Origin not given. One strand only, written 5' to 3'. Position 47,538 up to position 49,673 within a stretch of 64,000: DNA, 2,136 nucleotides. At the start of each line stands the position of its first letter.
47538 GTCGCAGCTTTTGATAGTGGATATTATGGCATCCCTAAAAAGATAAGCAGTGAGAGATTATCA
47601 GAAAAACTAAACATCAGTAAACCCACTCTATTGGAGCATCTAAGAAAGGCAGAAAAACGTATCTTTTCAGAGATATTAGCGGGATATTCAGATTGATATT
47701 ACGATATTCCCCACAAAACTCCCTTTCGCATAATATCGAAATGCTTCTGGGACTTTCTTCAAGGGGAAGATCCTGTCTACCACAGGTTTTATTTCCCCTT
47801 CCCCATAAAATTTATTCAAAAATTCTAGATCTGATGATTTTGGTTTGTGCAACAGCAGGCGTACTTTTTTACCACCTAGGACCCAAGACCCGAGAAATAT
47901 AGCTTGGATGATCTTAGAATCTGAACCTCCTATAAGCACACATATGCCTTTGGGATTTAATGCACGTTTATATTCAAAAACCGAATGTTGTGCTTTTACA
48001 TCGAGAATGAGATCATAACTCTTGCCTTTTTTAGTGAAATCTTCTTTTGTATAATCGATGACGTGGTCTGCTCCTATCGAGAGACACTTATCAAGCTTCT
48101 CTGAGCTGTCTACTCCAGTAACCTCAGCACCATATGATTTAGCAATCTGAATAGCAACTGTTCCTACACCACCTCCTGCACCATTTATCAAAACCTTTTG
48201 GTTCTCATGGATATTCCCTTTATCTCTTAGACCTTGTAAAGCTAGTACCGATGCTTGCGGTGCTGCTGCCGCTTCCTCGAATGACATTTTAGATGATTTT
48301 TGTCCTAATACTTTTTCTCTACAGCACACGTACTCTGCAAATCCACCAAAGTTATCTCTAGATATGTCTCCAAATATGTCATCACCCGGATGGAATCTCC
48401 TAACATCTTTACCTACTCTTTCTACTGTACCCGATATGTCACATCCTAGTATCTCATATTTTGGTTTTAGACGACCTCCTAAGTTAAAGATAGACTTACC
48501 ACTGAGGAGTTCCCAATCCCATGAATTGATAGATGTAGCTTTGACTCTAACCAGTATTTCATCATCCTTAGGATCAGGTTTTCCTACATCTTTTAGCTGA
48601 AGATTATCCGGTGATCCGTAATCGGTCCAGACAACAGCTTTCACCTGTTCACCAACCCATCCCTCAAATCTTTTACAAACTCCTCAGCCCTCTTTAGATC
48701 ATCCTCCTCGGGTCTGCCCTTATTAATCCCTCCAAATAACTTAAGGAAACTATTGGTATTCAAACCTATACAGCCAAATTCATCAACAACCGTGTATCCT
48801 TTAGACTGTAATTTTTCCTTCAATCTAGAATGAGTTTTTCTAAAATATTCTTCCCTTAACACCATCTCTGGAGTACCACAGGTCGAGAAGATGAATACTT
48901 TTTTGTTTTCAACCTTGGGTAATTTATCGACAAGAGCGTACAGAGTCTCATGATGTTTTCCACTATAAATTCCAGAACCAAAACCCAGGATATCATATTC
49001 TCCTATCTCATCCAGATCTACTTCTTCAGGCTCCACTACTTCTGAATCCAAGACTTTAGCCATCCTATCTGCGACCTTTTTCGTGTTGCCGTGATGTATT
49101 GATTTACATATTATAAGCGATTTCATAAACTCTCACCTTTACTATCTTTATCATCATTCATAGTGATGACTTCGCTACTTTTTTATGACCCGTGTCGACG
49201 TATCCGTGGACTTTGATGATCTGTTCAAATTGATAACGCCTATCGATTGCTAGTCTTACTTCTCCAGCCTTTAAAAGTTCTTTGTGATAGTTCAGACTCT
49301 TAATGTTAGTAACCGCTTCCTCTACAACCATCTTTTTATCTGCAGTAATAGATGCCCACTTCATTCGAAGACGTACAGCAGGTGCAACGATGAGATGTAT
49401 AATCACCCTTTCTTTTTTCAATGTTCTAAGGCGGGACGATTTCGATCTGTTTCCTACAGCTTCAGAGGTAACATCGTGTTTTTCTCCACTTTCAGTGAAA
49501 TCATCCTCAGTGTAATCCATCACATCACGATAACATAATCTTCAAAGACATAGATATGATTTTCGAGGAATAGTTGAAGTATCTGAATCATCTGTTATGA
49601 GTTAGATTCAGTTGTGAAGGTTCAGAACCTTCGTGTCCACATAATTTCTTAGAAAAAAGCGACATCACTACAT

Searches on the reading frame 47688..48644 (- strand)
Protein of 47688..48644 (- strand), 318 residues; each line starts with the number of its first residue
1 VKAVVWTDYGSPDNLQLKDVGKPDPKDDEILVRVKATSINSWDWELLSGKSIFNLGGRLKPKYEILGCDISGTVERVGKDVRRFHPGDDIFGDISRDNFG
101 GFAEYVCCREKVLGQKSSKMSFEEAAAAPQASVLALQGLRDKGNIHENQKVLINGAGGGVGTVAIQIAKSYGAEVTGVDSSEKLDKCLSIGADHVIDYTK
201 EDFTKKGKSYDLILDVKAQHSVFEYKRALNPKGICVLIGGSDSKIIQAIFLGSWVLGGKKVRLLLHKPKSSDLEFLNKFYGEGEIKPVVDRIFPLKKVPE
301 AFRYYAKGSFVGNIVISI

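Call 10: search_protein_families(library=pfam, proteins=[window:47688-48644:-], max_evalue=0.001)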
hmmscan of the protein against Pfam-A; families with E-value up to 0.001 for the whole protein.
window:47688-48644:- (318 aa): 5 families
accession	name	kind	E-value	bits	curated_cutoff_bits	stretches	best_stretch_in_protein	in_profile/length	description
PF13602.12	ADH_zinc_N_2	-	2.4e-21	77.5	27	1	190-316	1-134/134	Zinc-binding dehydrogenase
PF00107.32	ADH_zinc_N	-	2.6e-16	60.2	31.8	1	159-246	1-96/129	Zinc-binding dehydrogenase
PF08240.17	ADH_N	-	7.9e-14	52.2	23.5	1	27-113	2-99/104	Alcohol dehydrogenase GroES-like domain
PF01262.27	AlaDh_PNT_C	-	8.6e-05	22.5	23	1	145-213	23-96/214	Alanine dehydrogenase/PNT, C-terminal domain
PF08242.18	Methyltransf_12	-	0.00068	20.8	30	0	157-228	4-84/98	Methyltransferase domain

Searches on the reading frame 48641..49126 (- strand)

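Call 10: search_protein_families(library=pfam, proteins=[window:48641-49126:-], max_evalue=0.001)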
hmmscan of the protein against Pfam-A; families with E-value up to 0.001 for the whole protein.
window:48641-49126:- (161 aa): 2 families
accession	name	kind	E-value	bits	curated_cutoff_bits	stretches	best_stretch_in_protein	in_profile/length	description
PF12641.12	Flavodoxin_3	-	1.8e-13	51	27.5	1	11-127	7-117/160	Flavodoxin domain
PF12724.12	Flavodoxin_5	-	3.1e-13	50.7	27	1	7-108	3-106/145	Flavodoxin domain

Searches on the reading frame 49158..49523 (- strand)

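Call 10: search_protein_families(library=pfam, proteins=[window:49158-49523:-], max_evalue=0.001)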
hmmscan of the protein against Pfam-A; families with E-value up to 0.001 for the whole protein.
window:49158-49523:- (121 aa): 1 family
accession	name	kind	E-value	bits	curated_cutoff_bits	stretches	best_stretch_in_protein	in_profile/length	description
PF13602.12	ADH_zinc_N_2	-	6.2e-09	37.3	27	1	2-114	7-128/134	Zinc-binding dehydrogenase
